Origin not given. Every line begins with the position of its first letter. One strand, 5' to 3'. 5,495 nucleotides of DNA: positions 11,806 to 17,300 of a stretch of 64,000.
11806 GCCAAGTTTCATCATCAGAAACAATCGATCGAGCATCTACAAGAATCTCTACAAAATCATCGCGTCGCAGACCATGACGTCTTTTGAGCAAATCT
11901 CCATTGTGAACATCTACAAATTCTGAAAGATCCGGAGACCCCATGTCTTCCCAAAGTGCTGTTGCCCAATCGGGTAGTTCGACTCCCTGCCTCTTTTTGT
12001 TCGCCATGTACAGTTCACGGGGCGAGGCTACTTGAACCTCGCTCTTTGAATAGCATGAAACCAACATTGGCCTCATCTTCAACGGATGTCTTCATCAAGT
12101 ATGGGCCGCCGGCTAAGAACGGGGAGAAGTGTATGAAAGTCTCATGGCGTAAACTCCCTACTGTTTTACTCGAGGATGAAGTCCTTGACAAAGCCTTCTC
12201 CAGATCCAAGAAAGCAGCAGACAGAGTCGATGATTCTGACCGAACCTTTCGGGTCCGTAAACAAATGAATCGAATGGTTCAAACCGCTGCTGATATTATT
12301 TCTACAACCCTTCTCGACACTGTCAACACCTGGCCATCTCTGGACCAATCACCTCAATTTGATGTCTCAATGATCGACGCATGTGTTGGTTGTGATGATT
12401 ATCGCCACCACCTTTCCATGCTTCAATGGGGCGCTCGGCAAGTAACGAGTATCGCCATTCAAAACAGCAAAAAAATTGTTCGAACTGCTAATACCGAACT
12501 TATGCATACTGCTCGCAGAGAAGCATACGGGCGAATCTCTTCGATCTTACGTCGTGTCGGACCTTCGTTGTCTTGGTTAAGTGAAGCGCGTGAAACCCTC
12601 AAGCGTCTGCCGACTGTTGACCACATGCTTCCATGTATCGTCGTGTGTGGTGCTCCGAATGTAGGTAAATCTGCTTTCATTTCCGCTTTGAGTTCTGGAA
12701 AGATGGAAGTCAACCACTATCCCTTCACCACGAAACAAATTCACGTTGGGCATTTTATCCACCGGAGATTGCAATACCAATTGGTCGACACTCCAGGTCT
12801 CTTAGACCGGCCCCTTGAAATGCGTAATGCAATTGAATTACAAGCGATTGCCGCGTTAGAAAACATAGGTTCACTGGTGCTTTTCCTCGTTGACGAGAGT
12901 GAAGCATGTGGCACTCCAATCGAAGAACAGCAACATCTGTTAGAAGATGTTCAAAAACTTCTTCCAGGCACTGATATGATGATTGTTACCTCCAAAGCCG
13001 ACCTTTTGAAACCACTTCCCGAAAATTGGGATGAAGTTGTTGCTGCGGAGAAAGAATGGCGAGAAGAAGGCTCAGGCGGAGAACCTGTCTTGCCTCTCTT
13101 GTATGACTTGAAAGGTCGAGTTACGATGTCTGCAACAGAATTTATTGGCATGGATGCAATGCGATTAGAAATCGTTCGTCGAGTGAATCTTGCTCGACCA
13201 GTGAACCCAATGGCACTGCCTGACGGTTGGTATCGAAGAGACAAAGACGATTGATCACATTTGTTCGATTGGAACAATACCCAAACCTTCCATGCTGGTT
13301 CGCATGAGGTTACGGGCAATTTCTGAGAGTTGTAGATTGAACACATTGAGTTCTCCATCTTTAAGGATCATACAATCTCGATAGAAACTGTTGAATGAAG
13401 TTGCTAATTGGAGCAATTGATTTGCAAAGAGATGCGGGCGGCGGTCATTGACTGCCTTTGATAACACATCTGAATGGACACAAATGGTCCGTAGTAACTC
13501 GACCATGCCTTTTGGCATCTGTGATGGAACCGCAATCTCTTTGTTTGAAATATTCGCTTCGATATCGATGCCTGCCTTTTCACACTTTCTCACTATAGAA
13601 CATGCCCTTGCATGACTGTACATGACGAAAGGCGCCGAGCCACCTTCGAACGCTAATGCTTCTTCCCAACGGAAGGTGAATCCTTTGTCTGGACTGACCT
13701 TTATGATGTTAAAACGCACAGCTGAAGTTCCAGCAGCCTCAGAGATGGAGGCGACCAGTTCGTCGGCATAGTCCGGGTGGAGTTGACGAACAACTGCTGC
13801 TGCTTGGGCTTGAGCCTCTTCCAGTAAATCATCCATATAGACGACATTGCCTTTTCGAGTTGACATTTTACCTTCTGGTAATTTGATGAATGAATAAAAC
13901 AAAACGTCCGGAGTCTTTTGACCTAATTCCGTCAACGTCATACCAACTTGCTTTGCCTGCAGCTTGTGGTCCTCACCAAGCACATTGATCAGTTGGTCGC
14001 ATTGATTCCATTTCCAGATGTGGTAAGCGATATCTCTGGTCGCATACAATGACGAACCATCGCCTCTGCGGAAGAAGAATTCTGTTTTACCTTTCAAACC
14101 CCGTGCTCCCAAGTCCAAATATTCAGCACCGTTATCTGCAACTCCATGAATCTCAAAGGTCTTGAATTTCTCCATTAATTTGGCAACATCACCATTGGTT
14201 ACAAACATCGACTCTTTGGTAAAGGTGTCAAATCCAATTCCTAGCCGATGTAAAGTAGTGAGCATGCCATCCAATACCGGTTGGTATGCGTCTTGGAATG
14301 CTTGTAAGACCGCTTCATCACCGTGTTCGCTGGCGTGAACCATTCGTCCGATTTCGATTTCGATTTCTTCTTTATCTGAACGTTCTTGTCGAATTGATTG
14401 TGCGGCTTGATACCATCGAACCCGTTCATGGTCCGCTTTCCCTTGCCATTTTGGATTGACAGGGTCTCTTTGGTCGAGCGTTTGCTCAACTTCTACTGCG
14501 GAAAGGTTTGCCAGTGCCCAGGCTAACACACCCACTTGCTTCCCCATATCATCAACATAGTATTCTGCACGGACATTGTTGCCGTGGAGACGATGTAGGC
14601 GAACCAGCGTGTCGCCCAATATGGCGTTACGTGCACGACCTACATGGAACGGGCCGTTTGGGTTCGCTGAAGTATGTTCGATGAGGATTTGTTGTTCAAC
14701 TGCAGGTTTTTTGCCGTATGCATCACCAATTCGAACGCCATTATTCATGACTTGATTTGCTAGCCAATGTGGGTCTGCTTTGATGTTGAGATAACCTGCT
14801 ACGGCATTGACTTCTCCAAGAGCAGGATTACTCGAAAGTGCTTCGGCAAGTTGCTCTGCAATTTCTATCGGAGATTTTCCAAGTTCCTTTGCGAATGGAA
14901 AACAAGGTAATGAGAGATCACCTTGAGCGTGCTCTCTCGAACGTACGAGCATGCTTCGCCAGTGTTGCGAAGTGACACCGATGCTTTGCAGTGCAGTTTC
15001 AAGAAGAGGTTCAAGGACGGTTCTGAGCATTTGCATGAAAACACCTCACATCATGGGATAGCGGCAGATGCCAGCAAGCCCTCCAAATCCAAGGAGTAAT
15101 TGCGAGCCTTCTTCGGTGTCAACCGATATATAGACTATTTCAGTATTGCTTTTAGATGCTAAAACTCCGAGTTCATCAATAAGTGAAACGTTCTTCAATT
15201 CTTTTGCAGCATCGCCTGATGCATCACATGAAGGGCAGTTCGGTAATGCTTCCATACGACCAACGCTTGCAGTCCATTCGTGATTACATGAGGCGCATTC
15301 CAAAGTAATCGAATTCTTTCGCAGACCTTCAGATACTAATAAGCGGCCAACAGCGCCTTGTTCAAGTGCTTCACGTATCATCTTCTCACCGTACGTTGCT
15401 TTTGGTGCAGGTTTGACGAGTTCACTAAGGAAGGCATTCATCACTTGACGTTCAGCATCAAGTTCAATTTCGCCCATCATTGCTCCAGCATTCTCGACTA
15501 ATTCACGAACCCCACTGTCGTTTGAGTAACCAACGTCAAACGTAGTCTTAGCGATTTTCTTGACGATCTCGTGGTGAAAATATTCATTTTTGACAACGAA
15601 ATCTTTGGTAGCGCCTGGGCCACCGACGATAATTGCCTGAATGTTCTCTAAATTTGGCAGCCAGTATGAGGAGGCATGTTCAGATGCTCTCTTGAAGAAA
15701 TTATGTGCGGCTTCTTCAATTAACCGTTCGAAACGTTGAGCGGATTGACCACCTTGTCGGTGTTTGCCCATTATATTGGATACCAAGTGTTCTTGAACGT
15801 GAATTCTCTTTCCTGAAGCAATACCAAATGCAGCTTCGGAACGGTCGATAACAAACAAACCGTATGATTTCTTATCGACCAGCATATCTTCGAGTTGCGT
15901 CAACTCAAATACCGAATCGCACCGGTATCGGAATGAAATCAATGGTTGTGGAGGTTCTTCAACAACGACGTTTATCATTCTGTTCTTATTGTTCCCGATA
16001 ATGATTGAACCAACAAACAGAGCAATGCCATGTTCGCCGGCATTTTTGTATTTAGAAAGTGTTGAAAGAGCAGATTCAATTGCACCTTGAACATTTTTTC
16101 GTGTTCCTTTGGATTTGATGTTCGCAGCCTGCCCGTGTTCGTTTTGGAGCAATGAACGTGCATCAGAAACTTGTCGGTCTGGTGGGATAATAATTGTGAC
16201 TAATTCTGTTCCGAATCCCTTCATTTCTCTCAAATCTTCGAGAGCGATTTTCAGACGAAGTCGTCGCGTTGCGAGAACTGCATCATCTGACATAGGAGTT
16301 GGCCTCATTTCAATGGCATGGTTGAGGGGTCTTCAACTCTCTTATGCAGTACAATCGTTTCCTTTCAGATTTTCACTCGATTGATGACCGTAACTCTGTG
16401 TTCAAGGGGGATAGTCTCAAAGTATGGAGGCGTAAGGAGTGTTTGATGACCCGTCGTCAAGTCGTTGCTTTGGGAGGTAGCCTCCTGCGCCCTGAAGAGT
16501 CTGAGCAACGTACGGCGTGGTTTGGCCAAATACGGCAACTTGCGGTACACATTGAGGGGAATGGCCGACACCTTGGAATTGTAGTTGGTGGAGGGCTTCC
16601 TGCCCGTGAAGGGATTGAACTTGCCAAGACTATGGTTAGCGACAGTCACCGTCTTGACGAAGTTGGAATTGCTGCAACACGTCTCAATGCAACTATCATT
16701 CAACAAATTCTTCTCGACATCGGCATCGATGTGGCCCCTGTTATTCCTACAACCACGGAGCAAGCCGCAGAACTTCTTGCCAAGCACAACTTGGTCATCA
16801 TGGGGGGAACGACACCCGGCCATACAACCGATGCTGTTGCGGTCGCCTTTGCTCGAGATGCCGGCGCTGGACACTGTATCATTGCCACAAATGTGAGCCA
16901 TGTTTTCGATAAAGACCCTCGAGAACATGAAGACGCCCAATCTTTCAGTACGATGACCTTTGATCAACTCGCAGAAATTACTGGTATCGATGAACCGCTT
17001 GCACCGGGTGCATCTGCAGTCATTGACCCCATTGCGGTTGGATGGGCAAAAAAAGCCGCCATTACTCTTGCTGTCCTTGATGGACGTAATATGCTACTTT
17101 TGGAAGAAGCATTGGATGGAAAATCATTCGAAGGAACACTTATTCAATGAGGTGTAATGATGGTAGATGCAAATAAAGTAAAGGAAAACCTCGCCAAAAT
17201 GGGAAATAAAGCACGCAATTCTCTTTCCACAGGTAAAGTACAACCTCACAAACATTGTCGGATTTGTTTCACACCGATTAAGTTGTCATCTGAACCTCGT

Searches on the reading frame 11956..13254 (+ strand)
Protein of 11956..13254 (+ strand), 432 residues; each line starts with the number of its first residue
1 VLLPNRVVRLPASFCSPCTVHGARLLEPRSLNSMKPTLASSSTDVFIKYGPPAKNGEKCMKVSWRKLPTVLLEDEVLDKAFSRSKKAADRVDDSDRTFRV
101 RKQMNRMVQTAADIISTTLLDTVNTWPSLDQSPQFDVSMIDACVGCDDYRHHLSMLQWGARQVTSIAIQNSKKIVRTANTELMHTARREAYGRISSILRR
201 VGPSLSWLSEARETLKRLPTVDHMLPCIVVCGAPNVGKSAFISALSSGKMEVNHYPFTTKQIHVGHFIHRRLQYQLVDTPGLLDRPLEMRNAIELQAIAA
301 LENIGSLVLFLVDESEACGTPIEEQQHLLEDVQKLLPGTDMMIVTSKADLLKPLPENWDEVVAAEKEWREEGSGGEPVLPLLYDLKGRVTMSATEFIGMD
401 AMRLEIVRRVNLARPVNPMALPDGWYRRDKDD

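Call 20: search_protein_families(library=pfam, proteins=[window:11956-13254:+], max_evalue=0.00001)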
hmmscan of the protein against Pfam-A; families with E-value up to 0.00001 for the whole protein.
window:11956-13254:+ (432 aa): 4 families
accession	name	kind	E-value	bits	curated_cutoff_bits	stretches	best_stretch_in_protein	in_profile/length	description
PF17835.6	NOG1_N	-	2.1e-28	99.9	22.9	1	65-222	2-160/160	NOG1 N-terminal helical domain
PF01926.29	MMR_HSR1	-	3.7e-18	66.1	21.9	1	228-344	2-110/113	50S ribosome-binding GTPase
PF06858.20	NOG1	-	4.9e-18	65.1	27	1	293-349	2-58/58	Nucleolar GTP-binding protein 1 (NOG1)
PF02421.24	FeoB_N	-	3.1e-08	33.7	27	1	228-282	3-57/156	Ferrous iron transport protein B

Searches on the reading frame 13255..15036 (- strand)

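Call 20: search_protein_families(library=pfam, proteins=[window:13255-15036:-], max_evalue=0.00001)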
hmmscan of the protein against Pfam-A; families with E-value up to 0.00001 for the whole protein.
window:13255-15036:- (593 aa): 4 families
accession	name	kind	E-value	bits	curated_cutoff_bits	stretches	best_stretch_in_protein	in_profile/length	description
PF00750.26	tRNA-synt_1d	-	1.8e-23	83.5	23.3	1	107-456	12-348/349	tRNA synthetases class I (R), catalytic domain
PF05746.21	DALR_1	-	4.5e-20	72.3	22.3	1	471-593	1-117/117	DALR anticodon binding domain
PF03485.21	Arg_tRNA_synt_N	-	8.2e-12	46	21.5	1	10-86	5-84/85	Arginyl tRNA synthetase N terminal domain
PF01921.24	tRNA-synt_1f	-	1.2e-06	28.1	27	0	342-412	229-304/360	tRNA synthetases class I (K)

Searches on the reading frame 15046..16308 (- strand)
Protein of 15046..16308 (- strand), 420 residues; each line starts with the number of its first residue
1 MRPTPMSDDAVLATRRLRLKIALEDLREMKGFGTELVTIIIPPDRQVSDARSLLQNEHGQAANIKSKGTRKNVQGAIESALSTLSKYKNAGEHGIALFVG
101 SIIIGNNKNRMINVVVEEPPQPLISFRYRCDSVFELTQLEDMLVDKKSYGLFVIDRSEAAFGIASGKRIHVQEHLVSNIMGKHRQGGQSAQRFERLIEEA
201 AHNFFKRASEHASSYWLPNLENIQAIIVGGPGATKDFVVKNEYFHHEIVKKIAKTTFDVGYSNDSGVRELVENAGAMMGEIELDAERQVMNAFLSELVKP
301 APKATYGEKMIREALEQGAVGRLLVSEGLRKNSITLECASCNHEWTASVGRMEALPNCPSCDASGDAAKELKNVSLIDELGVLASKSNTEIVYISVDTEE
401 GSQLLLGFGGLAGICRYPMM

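Call 16: find_encoding_contigs(protein=window:15046-16308:-, flank=10000, max_places=4)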
Protein window:15046-16308:- (420 aa): no gene with exactly this product is on record in the collection.

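Call 20: search_protein_families(library=pfam, proteins=[window:15046-16308:-], max_evalue=0.00001)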
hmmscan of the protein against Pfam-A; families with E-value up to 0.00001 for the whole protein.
window:15046-16308:- (420 aa): 5 families
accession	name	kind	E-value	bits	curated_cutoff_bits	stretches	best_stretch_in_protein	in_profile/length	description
PF03464.20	eRF1_2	-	1.4e-32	113.3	27.1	1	149-278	2-131/133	eRF1 domain 2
PF03465.20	eRF1_3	-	2.5e-20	73.4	25.8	1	286-419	4-106/106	eRF1 domain 3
PF03463.20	eRF1_1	-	1.4e-15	57.8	23.8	1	28-143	7-123/123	eRF1 domain 1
PF18854.6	baeRF_family10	-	1.8e-11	44.9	27.1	1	136-259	3-125/143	Bacterial archaeo-eukaryotic release factor family 10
PF18859.6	acVLRF1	-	1.5e-10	41.9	27.1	1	152-241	5-92/130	Actinobacteria/chloroflexi VLRF1 release factor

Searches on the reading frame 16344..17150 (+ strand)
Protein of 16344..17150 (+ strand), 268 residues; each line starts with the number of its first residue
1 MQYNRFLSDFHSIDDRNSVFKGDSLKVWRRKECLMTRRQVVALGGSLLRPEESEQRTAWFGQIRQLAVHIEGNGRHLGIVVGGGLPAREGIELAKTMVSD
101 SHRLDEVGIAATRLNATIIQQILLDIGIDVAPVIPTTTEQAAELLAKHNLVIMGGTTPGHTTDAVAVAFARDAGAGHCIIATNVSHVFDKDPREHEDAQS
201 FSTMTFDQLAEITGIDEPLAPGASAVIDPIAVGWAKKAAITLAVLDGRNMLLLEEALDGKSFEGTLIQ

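Call 21: search_protein_families(library=pfam, proteins=[window:16344-17150:+], max_evalue=0.00001)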
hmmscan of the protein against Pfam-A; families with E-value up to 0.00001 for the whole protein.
window:16344-17150:+ (268 aa): 1 family
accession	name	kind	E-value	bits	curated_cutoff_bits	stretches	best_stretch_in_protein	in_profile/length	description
PF00696.33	AA_kinase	-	8.5e-29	101.4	24.9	1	38-245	2-233/234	Amino acid kinase family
